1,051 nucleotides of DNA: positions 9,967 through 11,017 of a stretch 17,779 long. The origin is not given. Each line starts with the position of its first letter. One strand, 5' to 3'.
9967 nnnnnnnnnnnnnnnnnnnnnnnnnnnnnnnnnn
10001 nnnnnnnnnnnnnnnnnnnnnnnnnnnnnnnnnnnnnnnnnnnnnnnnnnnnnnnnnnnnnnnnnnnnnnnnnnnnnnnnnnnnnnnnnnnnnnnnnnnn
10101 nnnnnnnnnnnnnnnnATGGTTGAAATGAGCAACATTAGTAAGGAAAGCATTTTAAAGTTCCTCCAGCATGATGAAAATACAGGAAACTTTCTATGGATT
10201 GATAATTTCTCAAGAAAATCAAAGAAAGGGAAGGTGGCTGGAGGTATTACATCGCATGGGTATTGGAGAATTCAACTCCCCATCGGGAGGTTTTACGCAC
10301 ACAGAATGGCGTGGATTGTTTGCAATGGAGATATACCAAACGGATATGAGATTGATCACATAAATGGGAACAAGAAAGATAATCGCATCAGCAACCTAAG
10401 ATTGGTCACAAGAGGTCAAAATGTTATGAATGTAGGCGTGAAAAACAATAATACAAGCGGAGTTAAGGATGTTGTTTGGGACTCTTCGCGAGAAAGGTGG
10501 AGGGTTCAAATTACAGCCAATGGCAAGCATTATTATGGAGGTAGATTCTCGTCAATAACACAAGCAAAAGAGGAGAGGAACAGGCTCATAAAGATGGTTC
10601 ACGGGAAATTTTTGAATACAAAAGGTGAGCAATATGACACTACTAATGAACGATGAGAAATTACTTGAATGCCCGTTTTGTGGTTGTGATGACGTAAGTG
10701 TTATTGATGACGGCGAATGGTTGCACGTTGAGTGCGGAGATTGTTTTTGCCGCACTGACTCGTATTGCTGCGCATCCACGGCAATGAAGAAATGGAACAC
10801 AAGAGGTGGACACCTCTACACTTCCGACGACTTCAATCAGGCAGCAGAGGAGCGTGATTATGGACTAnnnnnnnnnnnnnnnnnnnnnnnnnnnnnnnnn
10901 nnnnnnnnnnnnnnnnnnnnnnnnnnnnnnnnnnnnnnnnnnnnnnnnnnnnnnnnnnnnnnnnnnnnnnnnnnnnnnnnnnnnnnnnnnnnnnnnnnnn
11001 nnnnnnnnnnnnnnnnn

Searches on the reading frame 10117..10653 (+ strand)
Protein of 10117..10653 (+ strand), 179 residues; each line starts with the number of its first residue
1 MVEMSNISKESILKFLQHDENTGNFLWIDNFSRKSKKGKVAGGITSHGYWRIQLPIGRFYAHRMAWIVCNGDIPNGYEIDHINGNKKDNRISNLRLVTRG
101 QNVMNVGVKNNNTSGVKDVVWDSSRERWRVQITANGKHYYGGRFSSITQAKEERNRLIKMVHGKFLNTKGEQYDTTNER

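Call 12: search_protein_families(library=phrogs, proteins=[window:10117-10653:+], max_evalue=0.01)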
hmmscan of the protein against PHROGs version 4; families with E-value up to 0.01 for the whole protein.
window:10117-10653:+ (179 aa): 22 families
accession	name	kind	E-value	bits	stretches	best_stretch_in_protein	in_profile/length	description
phrog_99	-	DNA, RNA and nucleotide metabolism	2.7e-58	199.5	1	3-174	105-272/383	HNH endonuclease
phrog_4578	-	DNA, RNA and nucleotide metabolism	2.8e-33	115.6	1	62-171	15-124/130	HNH endonuclease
phrog_3593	-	DNA, RNA and nucleotide metabolism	1.2e-25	91.4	1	42-153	76-188/210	HNH endonuclease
phrog_374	-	DNA, RNA and nucleotide metabolism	2.9e-17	63.7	1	64-175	313-416/617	HNH endonuclease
phrog_59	-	DNA, RNA and nucleotide metabolism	4.9e-15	56.8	1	35-103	160-232/423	HNH endonuclease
phrog_826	-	DNA, RNA and nucleotide metabolism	9.1e-12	46.1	1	44-107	92-159/281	HNH endonuclease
phrog_959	-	DNA, RNA and nucleotide metabolism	1.6e-11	45.1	1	43-118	38-118/138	HNH endonuclease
phrog_1492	-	DNA, RNA and nucleotide metabolism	2.1e-11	44.6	1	37-103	84-156/414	HNH endonuclease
phrog_1891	-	DNA, RNA and nucleotide metabolism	2.5e-11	44.5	1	44-104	147-210/255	HNH endonuclease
phrog_1872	-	DNA, RNA and nucleotide metabolism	1.1e-06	29.7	1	46-138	47-141/166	endonuclease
phrog_15471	-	DNA, RNA and nucleotide metabolism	2e-06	28.7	1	52-101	25-75/183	HNH endonuclease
phrog_13470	-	DNA, RNA and nucleotide metabolism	4.4e-06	27.9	1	101-154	82-135/152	HNH endonuclease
phrog_36769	-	unknown function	8.1e-06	26.4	1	59-148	242-334/367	-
phrog_10822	-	DNA, RNA and nucleotide metabolism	2e-05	25.4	1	77-97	119-139/245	HNH endonuclease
phrog_7545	-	DNA, RNA and nucleotide metabolism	8.9e-05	23.7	1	58-100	83-127/160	HNH endonuclease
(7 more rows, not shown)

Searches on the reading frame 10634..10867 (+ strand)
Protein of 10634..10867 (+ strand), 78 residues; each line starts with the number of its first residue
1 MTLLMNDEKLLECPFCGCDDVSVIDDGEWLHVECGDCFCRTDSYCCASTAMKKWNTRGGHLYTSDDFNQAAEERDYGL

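Call 85: search_protein_families(library=pfam, proteins=[window:10634-10867:+], max_evalue=0.01)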
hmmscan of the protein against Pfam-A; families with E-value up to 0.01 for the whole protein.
window:10634-10867:+ (78 aa): 1 family
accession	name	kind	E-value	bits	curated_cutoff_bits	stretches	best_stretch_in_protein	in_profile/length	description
PF14354.12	Lar_restr_allev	-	6e-10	39.7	28.6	1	8-57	1-57/58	Restriction alleviation protein Lar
